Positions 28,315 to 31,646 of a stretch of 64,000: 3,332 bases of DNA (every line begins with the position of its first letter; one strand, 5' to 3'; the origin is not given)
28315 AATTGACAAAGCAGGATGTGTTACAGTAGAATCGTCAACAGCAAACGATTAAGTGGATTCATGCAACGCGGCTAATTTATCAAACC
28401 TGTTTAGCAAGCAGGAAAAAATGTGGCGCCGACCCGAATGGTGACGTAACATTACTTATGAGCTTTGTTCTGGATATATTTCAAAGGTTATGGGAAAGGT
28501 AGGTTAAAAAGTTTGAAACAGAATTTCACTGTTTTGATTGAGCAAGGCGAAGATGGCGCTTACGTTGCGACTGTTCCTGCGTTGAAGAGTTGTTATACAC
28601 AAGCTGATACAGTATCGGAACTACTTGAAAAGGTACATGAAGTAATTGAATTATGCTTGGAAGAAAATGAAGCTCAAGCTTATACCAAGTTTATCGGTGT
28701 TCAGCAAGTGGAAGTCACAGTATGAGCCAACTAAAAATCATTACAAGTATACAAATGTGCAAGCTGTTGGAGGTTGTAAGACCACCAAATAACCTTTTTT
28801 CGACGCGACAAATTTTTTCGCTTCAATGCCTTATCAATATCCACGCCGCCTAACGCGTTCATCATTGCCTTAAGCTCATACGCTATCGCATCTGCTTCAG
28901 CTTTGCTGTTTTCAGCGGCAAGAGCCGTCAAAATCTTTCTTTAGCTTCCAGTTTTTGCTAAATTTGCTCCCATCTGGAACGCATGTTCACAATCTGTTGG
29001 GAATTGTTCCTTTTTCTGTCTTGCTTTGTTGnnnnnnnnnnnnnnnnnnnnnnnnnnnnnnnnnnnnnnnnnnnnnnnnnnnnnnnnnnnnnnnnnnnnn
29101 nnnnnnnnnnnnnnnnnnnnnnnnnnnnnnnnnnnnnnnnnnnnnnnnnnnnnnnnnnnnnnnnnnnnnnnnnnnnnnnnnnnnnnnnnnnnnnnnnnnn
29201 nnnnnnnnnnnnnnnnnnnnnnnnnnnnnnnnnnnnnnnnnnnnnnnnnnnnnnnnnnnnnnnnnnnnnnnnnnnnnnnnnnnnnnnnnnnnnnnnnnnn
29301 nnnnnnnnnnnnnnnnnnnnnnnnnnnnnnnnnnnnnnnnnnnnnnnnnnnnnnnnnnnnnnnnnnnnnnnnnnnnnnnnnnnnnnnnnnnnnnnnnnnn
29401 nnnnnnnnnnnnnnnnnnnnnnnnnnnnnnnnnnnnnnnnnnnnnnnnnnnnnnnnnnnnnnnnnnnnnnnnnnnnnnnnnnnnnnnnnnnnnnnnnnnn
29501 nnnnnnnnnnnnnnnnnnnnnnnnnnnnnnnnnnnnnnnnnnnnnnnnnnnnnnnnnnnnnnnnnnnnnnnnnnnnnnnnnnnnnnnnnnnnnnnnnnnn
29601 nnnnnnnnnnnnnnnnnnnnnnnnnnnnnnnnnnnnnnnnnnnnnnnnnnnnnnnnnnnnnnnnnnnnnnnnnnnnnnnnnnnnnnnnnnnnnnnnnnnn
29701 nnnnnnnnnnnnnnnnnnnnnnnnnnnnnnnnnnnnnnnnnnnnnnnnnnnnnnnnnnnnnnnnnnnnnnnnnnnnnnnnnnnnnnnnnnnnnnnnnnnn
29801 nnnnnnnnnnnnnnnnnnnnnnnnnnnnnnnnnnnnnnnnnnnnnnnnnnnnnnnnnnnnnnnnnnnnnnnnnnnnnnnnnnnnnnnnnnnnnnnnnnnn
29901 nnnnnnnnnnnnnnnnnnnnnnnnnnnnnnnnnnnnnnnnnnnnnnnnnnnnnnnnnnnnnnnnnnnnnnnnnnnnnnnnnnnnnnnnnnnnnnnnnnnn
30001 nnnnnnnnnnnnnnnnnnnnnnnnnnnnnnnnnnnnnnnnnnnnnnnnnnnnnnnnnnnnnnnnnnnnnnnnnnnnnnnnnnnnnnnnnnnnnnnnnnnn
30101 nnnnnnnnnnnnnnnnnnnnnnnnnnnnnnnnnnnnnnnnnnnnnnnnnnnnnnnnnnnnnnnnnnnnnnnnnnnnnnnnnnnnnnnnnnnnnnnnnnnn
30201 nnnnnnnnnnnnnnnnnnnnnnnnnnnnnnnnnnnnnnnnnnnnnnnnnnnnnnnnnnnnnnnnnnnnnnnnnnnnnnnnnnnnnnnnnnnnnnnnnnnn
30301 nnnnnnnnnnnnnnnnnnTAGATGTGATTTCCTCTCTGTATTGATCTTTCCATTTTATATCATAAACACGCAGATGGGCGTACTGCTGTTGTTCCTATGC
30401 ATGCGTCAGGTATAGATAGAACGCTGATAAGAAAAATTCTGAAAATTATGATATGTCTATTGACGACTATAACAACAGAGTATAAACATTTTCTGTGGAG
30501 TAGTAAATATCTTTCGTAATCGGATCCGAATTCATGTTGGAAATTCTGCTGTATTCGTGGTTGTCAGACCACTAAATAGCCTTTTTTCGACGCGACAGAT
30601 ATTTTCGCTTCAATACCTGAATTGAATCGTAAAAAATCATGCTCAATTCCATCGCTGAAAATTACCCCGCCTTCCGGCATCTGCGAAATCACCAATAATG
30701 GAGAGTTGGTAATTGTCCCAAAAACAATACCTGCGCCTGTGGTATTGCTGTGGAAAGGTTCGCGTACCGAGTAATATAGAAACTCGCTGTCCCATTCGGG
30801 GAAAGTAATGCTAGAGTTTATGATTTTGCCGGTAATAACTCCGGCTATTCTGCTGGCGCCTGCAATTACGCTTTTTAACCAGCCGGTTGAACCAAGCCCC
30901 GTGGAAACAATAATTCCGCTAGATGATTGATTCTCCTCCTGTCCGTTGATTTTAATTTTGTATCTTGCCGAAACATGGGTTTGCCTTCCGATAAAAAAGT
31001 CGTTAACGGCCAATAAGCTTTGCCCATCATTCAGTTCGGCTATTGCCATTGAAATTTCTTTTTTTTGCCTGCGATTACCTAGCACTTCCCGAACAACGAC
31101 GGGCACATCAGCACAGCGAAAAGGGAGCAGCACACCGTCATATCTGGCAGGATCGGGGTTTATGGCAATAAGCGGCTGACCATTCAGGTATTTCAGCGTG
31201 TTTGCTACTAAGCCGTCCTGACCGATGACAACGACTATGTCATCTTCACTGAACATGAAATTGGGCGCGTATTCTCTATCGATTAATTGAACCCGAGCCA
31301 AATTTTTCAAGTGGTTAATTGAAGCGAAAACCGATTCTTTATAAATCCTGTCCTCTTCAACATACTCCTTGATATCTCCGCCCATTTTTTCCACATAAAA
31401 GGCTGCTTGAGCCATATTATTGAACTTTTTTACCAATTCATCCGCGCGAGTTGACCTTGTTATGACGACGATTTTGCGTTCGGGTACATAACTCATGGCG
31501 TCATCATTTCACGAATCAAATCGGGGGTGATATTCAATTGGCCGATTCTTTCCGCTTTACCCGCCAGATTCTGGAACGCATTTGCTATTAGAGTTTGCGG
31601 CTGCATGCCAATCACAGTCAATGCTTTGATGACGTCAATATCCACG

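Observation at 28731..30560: Deletion-derivative copy of the flotillin/NADK operon ends, flanking a secreted two-domain protein gene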

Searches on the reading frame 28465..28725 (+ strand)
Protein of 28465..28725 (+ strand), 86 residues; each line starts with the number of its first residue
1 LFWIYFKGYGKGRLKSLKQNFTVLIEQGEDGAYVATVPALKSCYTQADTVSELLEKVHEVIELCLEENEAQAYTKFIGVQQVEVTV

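Call 6: search_protein_families(library=pfam, proteins=[window:28465-28725:+], max_evalue=0.01)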
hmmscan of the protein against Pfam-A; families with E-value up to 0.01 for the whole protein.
window:28465-28725:+ (86 aa): 3 families
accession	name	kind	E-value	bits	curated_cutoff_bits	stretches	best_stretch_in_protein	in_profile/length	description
PF15919.11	HicB_lk_antitox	-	8.8e-08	32.8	27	1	21-67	1-47/123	HicB_like antitoxin of bacterial toxin-antitoxin system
PF08972.17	DUF1902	-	0.00034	21.1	22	1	28-71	10-53/74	Domain of unknown function (DUF1902)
PF21748.3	UPF0150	-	0.00081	19.7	27.3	1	29-63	16-51/64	UPF0150-like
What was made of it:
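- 28513..28725 (+): hicB antitoxin gene (70 aa from TTG 28513; the ORF is open from 28465). Intact and not duplicated. Pfam HicB_lk_antitox, E=8.8e-8 (call 6).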

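Call 20: find_encoding_contigs(protein=window:28465-28725:+, flank=6000, max_places=10)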
Protein window:28465-28725:+ (86 aa): no gene with exactly this product is on record in the collection.

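Call 21: find_encoding_contigs(protein=window:28513-28722:+, flank=6000, max_places=10)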
Protein seq(70 aa) (70 aa): 1 contig read that carries it; 1 place shown.
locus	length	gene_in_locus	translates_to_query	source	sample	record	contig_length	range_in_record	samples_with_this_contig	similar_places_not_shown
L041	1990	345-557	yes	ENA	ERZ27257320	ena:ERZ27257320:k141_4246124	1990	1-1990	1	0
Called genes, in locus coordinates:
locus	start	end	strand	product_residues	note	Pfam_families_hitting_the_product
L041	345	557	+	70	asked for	PF15919:HicB_lk_antitox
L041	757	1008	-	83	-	-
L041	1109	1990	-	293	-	?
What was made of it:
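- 28513..28725 (+): The exact 70-aa product is also encoded on L041 (call 21).
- A gene caller called the equivalent 83-aa ORF on L041 (call 21).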

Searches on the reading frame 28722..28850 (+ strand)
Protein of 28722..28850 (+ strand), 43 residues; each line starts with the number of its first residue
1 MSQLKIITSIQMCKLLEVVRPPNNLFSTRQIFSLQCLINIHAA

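Call 51: search_protein_families(library=pfam, proteins=[window:28722-28850:+], max_evalue=1)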
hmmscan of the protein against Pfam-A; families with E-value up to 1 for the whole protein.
seq(43 aa): 0 families

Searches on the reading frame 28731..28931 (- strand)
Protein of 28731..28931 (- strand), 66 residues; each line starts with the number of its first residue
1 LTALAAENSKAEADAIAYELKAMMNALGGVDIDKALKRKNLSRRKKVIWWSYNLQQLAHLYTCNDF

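Call 6: search_protein_families(library=pfam, proteins=[window:28731-28931:-], max_evalue=0.01)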
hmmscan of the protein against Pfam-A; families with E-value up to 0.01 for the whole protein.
window:28731-28931:- (66 aa): 0 families

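Call 66: find_encoding_contigs(protein=window:28734-28931:-, flank=5000, max_places=10)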
Protein seq(66 aa) (66 aa): no gene with exactly this product is on record in the collection.
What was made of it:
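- The exact product is not on record elsewhere (call 66).
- Tried and rejected: Second record of the window's 245-nt-deletion allele: looked up via the 66-aa ORF product; none on record (call 66).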

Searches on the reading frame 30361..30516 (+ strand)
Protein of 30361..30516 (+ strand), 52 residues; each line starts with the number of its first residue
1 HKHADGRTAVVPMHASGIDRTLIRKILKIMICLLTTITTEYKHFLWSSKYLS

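Call 51: search_protein_families(library=pfam, proteins=[window:30361-30516:+], max_evalue=1)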
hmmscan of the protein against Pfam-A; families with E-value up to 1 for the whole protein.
seq(52 aa): 2 families
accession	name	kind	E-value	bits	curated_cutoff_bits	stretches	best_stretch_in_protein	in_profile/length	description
PF07927.17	HicA_toxin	-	0.014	15.9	27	1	1-28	25-54/58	HicA toxin of bacterial toxin-antitoxin,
PF25787.1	HTH_SB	-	0.029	14.6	43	1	5-44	10-49/53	Sleeping Beauty transposase HTH domain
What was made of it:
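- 30362..30485 (+): Right copy of the hicA 3' part (codons ~33-73). It has no 5' part and is frameshifted by a 1-nt deletion, so it is a pseudogene fragment. Weak HicA_toxin hit, E=0.014, to profile positions 25-54 (call 51).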

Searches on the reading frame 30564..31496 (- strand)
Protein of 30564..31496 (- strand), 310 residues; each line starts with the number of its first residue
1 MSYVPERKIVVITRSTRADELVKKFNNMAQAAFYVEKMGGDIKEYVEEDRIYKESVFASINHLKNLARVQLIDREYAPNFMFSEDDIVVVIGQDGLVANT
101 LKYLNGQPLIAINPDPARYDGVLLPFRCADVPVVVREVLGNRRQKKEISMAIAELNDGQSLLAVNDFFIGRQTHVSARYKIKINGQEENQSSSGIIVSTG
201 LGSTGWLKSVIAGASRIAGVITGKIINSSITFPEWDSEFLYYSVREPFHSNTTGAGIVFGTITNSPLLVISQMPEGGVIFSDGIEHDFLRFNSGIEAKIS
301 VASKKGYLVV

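Call 6: search_protein_families(library=pfam, proteins=[window:30564-31496:-], max_evalue=0.01)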
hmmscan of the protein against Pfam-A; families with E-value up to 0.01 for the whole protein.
window:30564-31496:- (310 aa): 0 families

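Call 11: find_encoding_contigs(protein=window:30564-31496:-, flank=10000, max_places=10)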
Protein window:30564-31496:- (310 aa): 3 contigs read that carry it; 3 places shown.
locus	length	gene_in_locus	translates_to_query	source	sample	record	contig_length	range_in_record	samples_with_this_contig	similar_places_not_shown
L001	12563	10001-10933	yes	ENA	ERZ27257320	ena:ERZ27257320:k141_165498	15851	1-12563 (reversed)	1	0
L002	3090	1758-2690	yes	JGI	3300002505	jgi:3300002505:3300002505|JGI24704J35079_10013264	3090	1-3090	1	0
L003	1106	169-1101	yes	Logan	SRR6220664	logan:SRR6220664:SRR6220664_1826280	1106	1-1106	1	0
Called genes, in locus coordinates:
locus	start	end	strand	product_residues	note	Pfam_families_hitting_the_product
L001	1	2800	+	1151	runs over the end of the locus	-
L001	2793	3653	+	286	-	-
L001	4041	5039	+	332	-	-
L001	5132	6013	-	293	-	PF02567:PhzC-PhzF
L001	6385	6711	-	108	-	PF01934:HepT-like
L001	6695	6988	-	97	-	PF01909:NTP_transf_2, PF18765:Polbeta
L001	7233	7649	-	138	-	PF01243:PNPOx_N, PF16242:Pyrid_ox_like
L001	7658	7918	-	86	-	PF12674:Zn_ribbon_2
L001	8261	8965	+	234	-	PF19368:WHD_AraR (weak), PF21906:WHD_NrtR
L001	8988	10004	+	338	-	PF01145:Band_7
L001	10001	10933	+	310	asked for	-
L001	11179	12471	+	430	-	-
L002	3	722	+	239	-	?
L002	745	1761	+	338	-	PF01145:Band_7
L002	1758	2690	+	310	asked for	-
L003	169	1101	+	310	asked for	-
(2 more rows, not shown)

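Call 14: find_related_loci(query=window:30564-31496:-, collection=genome_contigs, flank=10000)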
Query window:30564-31496:- (310 aa) in genome_contigs; peptide patterns used: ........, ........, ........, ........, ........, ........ (x = any residue, [..] = any of these).
90 stretches matched a pattern; 32 encode a relative of the query (tblastn E <= 1e-3); 32 distinct loci.
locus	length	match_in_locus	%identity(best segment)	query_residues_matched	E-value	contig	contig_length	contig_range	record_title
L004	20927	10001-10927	76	1-310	2e-156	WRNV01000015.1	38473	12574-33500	MAG: Oscillospiraceae bacterium isolate Th196P4bin59 JGI24702J35022_10000114, whole genome shotgun sequence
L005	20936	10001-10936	54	1-310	3e-110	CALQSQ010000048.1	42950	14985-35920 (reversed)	MAG: Akkermansia muciniphila isolate HRSG-E1-bin-74 genome assembly, contig: HRSG-E1-C357, whole genome shotgun sequence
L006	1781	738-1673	54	1-310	2e-117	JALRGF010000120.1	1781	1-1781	MAG: Verrucomicrobiales bacterium isolate LJ.3 LJ_1798128, whole genome shotgun sequence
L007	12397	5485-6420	54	1-310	2e-109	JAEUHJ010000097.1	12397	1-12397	MAG: Verrucomicrobiaceae bacterium isolate new MAG-14 k141_363617, whole genome shotgun sequence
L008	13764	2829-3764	54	1-310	3e-108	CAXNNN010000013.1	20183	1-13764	MAG: Verrucomicrobiaceae bacterium isolate AE-24oct19-81 genome assembly, contig: AE-24oct19-C3950, whole genome shotgun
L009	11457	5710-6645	54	1-310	7e-108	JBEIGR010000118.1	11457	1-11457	MAG: Verrucomicrobiaceae bacterium isolate Sample-102-S76-bin-161 Sample_102_S76-bin_161-k141_658435, whole genome shotg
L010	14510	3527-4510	50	6-310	4e-106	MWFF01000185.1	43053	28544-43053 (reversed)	MAG: Verrucomicrobia bacterium ADurb.Bin006 BWX48_contig000185, whole genome shotgun sequence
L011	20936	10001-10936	54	1-310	2e-105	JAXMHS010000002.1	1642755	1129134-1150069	MAG: Verrucomicrobiaceae bacterium isolate STL-VER10 C2.107.fa-2, whole genome shotgun sequence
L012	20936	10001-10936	54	1-310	2e-105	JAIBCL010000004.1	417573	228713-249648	MAG: Verrucomicrobiaceae bacterium isolate SSF29 NODE_115_length_417573_cov_46.264348, whole genome shotgun sequence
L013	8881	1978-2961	52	1-310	5e-105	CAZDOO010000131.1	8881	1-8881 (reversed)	MAG TPA_asm: uncultured Verrucomicrobiota bacterium isolate SRP220891_co1_482 genome assembly, contig: NODE_15396_length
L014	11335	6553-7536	50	6-310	4e-105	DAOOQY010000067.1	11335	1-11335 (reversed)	MAG TPA_asm: Verrucomicrobiota bacterium isolate AMR_MDS_2559 NODE_7166_length_11335_cov_5.134752, whole genome shotgun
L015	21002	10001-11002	51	1-310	3e-104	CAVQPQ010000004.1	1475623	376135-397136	MAG: uncultured Verrucomicrobiae bacterium isolate MFD01231.bin.1.54 genome assembly, contig: contig_4024, whole genome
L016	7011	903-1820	52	6-309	4e-104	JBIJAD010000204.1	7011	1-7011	MAG: Lysobacteraceae bacterium isolate ME2006-07-05D10_3300042463_group2_bin38 Rohwer_bin2504_scaffold_1304_c1, whole ge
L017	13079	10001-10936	52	1-310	2e-103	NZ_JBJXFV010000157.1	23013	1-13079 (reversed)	MAG: Prosthecobacter sp. isolate F1F2.bin.412 k127_4655982, whole genome shotgun sequence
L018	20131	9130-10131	50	1-310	5e-103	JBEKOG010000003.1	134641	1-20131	MAG: Verrucomicrobiota bacterium isolate SPRUCE 435 SPRUCE_435_3, whole genome shotgun sequence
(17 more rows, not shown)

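Call 31: find_homologous_proteins(query=window:30564-31496:-, max_evalue=1e-20)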
Query window:30564-31496:- (310 aa): 7999 proteins with E <= 1e-20 among 8000 candidates; the best 120 are listed.
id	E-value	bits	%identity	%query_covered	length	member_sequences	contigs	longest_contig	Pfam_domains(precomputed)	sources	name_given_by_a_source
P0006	1.3e-199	679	100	100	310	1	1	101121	-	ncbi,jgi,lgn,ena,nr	ncbi:MAG: hypothetical protein FWF87_02215 [Synergistaceae bacterium]|nr:hypothetical protein [Syner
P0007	2.3e-158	544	83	100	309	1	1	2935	-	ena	-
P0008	1.1e-154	532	77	100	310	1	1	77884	-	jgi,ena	-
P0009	4.5e-154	530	77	100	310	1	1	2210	-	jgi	jgi:NAD kinase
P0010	1.2e-152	525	76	100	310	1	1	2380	-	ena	-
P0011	3.0e-152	524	77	100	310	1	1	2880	-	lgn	-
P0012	6.1e-152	523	78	100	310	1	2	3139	-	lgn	-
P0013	2.8e-151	521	76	100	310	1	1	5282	-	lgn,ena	-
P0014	3.2e-151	520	75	100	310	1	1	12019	-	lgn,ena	-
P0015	4.5e-151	520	76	100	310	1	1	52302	-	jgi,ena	-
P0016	6.4e-151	520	75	100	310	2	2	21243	-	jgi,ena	-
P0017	9.4e-151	519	77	100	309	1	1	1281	-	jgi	-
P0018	1.3e-150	518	77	100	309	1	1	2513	-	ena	-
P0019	2.4e-150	518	77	100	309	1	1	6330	-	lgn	-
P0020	4.6e-150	517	75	100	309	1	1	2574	-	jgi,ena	-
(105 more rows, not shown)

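Call 32: find_encoding_contigs(protein=P0007, flank=5000, max_places=5)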
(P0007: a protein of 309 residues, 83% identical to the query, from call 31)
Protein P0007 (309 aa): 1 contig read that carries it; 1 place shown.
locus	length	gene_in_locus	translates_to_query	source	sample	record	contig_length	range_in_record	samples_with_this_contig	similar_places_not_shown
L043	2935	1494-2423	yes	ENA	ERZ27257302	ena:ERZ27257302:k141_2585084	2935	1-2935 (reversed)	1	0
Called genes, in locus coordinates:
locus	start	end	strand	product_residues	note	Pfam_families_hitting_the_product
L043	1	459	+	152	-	?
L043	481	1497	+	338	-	PF01145:Band_7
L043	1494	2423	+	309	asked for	-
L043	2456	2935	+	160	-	?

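Call 36: search_protein_families(library=ncbifam, proteins=[window:30564-31496:-], max_evalue=0.01)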
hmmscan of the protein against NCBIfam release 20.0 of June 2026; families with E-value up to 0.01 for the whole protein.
window:30564-31496:- (310 aa): 9 families
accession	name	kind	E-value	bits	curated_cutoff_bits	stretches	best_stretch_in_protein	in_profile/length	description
NF003406.0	PRK04761.1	equivalog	2.1e-08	33.7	211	1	74-206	27-159/257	NAD kinase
NF010677.0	PRK14075.1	equivalog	5.9e-05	22.7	260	1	83-209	41-164/257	NAD(+) kinase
NF002306.0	PRK01231.1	equivalog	7.1e-05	22.1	316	1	79-206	61-193/299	NAD(+) kinase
NF010678.0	PRK14076.1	equivalog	0.00014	20.9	493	1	56-226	346-494/570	bifunctional NADP phosphatase/NAD kinase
NF002561.0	PRK02155.1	equivalog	0.00026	20.4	371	1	83-206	63-191/297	NAD kinase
NF002521.0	PRK01911.1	equivalog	0.00028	20.4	309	1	55-209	31-193/292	NAD kinase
NF002255.0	PRK01185.1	subfamily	0.0011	18.1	304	1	85-225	53-189/271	NAD(+) kinase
NF002902.0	PRK03501.1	equivalog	0.0064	15.9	219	0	85-211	42-170/266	NAD kinase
NF003424.0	PRK04885.1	equivalog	0.0095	15.2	220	0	84-210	35-166/265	NAD kinase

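Call 39: search_protein_families(library=padloc, proteins=[window:30564-31496:-], max_evalue=0.01)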
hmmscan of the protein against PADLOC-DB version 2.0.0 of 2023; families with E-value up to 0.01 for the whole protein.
window:30564-31496:- (310 aa): 0 families

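Call 46: search_protein_families(library=pfam, proteins=[window:30564-31496:-], max_evalue=5)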
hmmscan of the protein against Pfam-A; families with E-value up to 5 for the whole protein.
window:30564-31496:- (310 aa): 0 families

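Call 63: search_dna_similar(query=window:30564-31496:-, collection=plasmids, mode=protein, max_rows=8)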
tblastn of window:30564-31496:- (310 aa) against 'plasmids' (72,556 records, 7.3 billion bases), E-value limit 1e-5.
Records with a match: 70; places in all: 70; records where one place covers at least 80% of the query: 58.
Best place of each record, by identity: <60% 70.
By first word of the organism name: Rhizobium 42; uncultured 4; Proteus 3; Streptomyces 3; Actinobacillus 2; Psychrobacter 2; Providencia 1; Methylomonas 1; Moraxella 1; Acinetobacter 1; and 10 more.
By predicted mobility (MOB-suite, as given by PLSDB): non-mobilizable 34; conjugative 24; mobilizable 12.
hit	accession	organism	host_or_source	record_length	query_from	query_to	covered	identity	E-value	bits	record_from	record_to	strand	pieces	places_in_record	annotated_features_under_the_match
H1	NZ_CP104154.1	Rhizobium sophoriradicis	Phaseolus vulgaris,cell culture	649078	6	310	98%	54.5%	4e-104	340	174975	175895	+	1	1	sugar kinase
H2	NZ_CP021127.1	Rhizobium sp. Kim5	Phaseolus vulgaris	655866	6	310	98%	54.2%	8e-103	337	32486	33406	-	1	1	sugar kinase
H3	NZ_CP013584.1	Rhizobium phaseoli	Phaseolus vulgaris,Whole ...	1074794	6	310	98%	53.9%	6e-103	337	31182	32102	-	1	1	record has no annotation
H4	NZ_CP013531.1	Rhizobium phaseoli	Phaseolus vulgaris,Whole ...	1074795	6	310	98%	53.9%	6e-103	337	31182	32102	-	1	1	record has no annotation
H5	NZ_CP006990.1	Rhizobium etli bv. mimosae str. IE4771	Phaseolus vulgaris,whole organism,nodule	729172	6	310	98%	53.9%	6e-103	337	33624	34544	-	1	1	sugar kinase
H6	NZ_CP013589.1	Rhizobium phaseoli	Phaseolus vulgaris,Whole ...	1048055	6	310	98%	53.9%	7e-103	337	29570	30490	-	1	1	record has no annotation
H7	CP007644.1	Rhizobium etli bv. phaseoli str. IE4803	Phaseolus vulgaris,whole organism,nodule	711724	6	310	98%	53.9%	1e-102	336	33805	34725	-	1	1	ATP-NAD kinase PpnK-type protein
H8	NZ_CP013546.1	Rhizobium phaseoli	Phaseolus vulgaris,Whole ...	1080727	6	310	98%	53.9%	1e-102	336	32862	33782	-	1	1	record has no annotation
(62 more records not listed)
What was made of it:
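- On NAD kinase (NadK/PpnK): Sources call it 'sugar kinase' or 'NAD kinase' (calls 31, 63).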

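Call 65: get_annotated_region(hit=H1, flank=3000)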
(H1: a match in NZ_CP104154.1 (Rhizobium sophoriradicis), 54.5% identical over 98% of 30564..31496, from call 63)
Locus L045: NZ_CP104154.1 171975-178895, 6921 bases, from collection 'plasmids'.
description: Rhizobium sophoriradicis strain CC511 plasmid pCC511_2, complete sequence
organism: Rhizobium sophoriradicis (NCBI taxid 1535245)
taxonomy: Bacteria; Pseudomonadota; Alphaproteobacteria; Hyphomicrobiales; Rhizobiaceae; Rhizobium; Rhizobium sophoriradicis
host: -; source: Phaseolus vulgaris,cell culture; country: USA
typing (MOB-suite, as given by PLSDB): non-mobilizable
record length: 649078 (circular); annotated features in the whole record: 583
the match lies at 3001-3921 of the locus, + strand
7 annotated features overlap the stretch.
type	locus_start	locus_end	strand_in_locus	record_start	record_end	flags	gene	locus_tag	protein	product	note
CDS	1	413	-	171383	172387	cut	-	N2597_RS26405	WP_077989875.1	LacI family DNA-binding transcriptional regulator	-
CDS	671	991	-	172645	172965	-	-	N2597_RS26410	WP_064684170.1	hypothetical protein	-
CDS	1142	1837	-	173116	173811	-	-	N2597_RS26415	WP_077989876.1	NUDIX domain-containing protein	-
CDS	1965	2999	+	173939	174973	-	-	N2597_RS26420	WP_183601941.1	SPFH domain-containing protein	-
CDS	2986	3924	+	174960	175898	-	-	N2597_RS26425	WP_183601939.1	sugar kinase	-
CDS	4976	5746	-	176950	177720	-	-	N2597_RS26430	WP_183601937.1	hypothetical protein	-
CDS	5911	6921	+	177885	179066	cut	-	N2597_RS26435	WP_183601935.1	adenylate/guanylate cyclase domain-containing protein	-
